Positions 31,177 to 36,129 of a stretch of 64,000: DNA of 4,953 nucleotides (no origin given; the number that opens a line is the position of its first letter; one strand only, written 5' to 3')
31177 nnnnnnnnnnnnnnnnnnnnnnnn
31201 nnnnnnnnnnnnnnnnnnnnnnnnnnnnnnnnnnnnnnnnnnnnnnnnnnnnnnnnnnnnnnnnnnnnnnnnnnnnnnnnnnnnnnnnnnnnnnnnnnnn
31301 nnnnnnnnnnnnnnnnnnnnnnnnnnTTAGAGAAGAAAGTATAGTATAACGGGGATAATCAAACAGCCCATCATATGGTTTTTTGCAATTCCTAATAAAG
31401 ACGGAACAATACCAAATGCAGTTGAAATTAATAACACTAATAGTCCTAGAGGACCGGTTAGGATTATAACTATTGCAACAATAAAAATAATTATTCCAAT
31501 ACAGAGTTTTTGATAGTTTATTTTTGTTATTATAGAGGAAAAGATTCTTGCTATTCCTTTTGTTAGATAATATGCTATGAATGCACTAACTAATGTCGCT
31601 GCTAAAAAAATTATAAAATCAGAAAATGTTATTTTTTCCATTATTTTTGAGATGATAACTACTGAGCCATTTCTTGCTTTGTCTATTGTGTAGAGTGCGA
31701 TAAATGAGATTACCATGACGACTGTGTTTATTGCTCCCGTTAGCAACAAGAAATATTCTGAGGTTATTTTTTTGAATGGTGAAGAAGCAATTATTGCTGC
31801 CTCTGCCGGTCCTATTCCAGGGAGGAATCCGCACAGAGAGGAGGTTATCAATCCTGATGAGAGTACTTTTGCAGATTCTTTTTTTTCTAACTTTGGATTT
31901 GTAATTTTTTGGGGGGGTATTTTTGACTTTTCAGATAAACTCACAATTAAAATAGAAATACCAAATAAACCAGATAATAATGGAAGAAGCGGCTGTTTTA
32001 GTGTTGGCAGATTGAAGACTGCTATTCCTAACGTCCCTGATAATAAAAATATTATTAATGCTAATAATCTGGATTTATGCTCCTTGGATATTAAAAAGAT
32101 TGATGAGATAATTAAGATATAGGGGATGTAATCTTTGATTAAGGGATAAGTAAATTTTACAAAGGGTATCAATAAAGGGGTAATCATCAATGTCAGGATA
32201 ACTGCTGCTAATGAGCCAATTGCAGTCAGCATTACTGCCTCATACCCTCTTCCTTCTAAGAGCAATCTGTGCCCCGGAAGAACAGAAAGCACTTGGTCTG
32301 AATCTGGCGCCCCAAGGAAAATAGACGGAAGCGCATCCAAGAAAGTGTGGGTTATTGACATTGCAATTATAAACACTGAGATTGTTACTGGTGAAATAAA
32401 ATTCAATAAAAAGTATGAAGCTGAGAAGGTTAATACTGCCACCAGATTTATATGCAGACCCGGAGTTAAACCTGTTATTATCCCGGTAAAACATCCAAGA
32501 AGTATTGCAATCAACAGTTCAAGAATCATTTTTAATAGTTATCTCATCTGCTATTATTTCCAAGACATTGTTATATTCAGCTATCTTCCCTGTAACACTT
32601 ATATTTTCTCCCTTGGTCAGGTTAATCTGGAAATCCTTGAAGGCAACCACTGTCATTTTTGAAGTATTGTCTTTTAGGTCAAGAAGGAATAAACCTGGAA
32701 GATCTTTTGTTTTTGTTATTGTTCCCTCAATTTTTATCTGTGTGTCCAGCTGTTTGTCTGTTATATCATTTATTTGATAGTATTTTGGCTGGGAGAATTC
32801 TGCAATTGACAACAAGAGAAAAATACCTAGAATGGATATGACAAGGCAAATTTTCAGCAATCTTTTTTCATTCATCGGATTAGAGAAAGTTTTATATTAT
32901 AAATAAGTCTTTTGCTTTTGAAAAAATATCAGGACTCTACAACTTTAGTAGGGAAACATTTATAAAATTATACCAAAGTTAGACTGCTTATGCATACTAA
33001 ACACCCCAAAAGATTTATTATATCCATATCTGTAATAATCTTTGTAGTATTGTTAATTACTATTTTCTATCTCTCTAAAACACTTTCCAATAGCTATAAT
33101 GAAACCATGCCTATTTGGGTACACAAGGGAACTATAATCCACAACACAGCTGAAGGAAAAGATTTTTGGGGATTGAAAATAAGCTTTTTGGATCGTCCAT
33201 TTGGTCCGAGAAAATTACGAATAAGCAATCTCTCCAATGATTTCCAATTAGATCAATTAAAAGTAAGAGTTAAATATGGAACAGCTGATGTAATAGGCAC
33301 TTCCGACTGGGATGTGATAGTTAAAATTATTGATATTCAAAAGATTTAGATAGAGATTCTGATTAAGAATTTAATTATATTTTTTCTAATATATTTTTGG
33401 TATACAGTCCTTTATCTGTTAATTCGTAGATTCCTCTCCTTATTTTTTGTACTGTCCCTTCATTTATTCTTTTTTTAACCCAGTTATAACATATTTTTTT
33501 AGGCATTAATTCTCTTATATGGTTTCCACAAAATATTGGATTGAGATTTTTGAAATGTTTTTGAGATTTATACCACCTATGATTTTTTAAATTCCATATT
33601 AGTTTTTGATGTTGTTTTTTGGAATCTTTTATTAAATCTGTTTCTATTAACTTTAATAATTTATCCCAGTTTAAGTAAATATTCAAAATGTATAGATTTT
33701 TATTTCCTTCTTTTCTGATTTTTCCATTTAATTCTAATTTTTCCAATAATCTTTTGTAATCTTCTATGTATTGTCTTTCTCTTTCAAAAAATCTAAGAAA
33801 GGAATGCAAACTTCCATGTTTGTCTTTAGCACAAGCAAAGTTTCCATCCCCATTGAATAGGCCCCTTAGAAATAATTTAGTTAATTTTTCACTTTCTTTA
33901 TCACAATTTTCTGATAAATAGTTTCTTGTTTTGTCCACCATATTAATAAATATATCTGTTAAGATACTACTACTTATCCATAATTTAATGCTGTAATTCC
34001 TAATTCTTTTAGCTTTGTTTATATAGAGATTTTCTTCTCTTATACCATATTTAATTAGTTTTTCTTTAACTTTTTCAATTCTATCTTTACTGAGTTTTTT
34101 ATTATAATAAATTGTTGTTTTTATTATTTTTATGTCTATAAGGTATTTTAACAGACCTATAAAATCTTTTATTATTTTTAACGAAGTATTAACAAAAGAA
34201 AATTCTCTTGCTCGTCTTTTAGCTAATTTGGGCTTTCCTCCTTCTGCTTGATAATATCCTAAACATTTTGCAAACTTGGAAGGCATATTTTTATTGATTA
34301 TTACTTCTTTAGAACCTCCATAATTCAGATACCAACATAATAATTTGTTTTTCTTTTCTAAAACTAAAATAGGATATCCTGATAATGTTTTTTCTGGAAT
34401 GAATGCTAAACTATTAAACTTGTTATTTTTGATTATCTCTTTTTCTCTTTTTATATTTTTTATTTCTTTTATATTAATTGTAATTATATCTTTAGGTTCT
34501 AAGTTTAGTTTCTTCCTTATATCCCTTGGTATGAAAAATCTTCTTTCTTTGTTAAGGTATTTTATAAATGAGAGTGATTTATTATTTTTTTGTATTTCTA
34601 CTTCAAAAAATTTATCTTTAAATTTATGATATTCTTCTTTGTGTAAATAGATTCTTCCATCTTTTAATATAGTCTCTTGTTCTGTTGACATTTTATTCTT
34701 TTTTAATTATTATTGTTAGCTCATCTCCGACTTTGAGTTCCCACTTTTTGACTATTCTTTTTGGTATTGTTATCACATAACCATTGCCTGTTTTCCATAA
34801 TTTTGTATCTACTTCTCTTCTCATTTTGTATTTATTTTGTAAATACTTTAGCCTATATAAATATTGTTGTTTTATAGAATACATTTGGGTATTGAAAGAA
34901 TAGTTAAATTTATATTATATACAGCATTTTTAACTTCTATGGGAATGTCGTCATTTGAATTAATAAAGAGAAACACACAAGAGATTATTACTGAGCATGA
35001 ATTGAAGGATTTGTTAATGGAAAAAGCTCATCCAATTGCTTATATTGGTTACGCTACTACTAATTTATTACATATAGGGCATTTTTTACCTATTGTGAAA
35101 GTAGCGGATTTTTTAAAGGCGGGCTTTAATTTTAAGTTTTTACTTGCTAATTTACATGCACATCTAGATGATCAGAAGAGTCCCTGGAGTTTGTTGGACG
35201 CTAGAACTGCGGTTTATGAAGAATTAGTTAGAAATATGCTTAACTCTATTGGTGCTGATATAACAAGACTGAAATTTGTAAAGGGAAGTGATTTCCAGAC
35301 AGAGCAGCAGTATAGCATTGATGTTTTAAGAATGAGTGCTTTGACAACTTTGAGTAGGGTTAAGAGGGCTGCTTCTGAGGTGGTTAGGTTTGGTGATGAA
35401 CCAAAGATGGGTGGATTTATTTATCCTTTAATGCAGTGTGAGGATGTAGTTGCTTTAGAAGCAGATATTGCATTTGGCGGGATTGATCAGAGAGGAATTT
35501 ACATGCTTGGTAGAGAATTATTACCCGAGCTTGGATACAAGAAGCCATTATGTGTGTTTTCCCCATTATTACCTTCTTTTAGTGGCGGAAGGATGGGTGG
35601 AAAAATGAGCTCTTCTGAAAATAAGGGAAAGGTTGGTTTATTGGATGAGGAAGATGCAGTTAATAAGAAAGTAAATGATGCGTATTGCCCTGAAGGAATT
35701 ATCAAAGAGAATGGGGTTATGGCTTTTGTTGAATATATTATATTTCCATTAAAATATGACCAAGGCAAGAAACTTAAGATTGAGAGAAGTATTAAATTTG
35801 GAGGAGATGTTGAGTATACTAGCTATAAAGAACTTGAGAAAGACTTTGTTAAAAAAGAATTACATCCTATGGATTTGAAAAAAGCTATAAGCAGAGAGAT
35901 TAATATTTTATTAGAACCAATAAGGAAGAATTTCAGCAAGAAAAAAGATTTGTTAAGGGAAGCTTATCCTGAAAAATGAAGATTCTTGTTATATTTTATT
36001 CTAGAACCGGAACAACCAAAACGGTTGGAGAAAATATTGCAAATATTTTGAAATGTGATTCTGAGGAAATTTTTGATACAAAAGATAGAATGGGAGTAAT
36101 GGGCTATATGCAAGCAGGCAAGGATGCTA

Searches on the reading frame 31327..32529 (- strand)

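Call 12: search_protein_families(library=pfam, proteins=[window:31327-32529:-], max_evalue=0.001)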
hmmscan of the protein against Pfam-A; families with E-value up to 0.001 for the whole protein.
window:31327-32529:- (400 aa): 1 family
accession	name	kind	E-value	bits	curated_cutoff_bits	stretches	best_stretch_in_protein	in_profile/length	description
PF01970.21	TctA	-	2.1e-55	188.5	28.9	1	6-387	1-422/423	Tripartite tricarboxylate transporter TctA family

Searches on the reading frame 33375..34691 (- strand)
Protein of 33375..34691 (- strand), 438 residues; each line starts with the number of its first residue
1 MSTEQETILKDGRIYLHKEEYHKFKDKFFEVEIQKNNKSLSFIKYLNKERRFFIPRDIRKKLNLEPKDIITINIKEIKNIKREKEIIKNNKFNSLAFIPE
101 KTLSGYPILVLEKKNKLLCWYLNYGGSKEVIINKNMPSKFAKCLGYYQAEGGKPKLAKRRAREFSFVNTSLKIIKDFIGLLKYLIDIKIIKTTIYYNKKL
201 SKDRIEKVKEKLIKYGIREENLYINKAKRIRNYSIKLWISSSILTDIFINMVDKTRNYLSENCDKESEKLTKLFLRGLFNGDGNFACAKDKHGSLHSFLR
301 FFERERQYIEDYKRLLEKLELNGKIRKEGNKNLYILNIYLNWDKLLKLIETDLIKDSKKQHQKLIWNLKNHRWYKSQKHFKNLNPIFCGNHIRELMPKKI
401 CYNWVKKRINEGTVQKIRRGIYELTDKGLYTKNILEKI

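Call 12: search_protein_families(library=pfam, proteins=[window:33375-34691:-], max_evalue=0.001)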
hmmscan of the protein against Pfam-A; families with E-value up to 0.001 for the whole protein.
window:33375-34691:- (438 aa): 1 family
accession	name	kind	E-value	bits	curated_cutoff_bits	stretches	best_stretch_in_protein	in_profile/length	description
PF14528.11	LAGLIDADG_3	-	4.4e-10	40.1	22.5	1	273-338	5-68/82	LAGLIDADG-like domain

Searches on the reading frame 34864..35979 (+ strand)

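Call 12: search_protein_families(library=pfam, proteins=[window:34864-35979:+], max_evalue=0.001)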
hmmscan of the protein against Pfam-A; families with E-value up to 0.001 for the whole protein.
window:34864-35979:+ (371 aa): 1 family
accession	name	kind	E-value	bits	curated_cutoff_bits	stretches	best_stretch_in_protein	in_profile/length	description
PF00579.31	tRNA-synt_1b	-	3.5e-50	171.4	21.1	1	54-350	3-291/292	tRNA synthetases class I (W and Y)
